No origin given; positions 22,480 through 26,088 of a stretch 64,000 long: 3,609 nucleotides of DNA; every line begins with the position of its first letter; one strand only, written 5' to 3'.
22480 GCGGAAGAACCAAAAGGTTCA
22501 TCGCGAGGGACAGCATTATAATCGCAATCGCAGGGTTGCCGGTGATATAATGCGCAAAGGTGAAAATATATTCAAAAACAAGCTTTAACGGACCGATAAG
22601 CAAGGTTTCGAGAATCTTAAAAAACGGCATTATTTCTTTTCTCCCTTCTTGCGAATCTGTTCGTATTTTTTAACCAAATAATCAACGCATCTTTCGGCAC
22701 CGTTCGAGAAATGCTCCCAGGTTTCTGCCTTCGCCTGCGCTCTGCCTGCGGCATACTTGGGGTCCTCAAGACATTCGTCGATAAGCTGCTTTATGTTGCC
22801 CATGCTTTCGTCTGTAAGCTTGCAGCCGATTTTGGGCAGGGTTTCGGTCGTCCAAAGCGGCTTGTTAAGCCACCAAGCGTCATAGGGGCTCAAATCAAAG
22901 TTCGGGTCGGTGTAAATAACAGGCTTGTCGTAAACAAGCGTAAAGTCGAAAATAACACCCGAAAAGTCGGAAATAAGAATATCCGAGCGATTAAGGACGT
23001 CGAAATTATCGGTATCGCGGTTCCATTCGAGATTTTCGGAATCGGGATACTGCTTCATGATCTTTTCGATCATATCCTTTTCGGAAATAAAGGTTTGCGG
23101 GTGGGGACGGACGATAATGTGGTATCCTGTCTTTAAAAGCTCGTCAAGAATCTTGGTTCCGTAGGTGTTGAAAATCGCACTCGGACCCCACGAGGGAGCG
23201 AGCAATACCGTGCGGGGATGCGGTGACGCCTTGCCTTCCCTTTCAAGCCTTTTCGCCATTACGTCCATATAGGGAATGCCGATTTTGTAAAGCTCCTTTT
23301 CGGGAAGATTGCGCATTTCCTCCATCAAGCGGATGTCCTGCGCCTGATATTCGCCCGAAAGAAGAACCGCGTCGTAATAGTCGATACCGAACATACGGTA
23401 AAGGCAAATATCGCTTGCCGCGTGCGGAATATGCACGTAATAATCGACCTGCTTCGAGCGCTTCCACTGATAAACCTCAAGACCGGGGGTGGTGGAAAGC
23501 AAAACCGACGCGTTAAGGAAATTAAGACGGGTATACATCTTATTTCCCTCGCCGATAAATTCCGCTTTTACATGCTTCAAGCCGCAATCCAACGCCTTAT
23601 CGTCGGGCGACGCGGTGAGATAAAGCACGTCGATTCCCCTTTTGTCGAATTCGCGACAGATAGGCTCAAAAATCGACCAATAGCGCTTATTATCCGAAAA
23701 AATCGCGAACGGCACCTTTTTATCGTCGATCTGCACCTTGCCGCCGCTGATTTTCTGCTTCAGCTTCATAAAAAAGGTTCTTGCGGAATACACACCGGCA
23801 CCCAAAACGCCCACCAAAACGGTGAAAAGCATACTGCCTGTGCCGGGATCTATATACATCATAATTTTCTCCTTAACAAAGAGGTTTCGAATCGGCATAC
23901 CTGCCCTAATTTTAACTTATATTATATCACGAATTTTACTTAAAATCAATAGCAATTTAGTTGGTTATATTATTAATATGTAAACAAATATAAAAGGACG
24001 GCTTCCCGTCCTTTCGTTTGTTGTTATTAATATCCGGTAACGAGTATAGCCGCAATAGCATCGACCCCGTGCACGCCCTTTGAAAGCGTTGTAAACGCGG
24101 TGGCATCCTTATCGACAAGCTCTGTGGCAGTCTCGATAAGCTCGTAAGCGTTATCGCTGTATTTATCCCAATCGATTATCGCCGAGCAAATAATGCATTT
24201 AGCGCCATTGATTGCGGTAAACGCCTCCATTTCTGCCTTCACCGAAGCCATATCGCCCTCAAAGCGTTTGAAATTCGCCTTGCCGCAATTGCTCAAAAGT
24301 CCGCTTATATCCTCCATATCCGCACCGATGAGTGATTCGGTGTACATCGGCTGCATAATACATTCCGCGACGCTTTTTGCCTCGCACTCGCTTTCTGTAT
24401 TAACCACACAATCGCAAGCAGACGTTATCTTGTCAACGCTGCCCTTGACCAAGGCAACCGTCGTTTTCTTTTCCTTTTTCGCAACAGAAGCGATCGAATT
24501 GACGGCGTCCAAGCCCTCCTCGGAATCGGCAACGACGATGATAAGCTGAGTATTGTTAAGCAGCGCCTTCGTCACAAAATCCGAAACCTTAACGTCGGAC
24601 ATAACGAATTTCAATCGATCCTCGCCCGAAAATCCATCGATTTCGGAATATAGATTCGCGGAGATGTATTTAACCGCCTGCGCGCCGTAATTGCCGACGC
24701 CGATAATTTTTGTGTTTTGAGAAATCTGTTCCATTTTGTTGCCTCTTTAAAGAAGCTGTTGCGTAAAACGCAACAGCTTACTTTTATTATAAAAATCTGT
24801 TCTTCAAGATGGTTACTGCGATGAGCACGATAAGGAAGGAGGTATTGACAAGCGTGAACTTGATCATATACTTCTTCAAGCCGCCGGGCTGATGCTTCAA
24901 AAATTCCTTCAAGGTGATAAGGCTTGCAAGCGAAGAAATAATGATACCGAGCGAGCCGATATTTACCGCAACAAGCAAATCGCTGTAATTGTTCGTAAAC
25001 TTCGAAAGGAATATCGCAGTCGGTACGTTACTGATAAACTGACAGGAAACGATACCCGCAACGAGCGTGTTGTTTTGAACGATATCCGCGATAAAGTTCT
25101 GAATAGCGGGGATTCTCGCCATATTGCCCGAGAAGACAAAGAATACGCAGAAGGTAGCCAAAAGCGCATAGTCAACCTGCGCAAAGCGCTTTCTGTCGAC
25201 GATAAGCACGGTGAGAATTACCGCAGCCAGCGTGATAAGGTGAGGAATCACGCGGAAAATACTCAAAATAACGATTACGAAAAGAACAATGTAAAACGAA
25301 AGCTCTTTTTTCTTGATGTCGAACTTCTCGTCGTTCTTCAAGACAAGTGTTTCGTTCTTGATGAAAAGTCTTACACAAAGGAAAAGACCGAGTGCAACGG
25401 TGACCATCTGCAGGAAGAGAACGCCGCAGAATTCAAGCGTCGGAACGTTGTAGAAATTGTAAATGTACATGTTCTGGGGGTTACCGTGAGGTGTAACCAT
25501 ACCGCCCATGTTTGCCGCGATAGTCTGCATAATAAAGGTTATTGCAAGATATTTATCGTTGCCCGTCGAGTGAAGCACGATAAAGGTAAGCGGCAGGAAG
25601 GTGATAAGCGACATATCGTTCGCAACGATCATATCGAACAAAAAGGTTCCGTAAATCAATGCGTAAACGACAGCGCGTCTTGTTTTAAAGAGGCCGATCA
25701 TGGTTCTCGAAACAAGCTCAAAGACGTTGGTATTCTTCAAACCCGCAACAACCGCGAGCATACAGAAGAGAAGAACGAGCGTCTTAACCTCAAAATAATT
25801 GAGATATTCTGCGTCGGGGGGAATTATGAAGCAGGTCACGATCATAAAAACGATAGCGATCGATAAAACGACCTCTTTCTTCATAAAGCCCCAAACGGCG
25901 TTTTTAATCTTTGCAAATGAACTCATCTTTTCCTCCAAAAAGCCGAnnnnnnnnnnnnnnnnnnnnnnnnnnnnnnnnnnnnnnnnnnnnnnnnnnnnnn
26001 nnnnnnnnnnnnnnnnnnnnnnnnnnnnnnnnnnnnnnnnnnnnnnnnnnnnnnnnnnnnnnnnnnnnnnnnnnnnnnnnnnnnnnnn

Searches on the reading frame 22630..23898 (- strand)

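Call 48: search_protein_families(library=pfam, proteins=[window:22630-23898:-], max_evalue=0.00001)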
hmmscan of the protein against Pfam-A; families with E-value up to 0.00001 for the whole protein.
window:22630-23898:- (422 aa): 1 family
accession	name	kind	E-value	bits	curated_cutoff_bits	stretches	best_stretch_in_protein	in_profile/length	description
PF04464.20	Glyphos_transf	-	3.3e-13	49.8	22.1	1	189-339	146-299/367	CDP-Glycerol:Poly(glycerophosphate) glycerophosphotransferase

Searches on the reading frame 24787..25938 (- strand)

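Call 48: search_protein_families(library=pfam, proteins=[window:24787-25938:-], max_evalue=0.00001)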
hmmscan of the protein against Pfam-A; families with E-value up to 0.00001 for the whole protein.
window:24787-25938:- (383 aa): 1 family
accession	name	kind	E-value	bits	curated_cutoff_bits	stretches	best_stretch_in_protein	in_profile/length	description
PF03600.22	CitMHS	-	3.5e-28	99.1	31.9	1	24-311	14-310/336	Citrate transporter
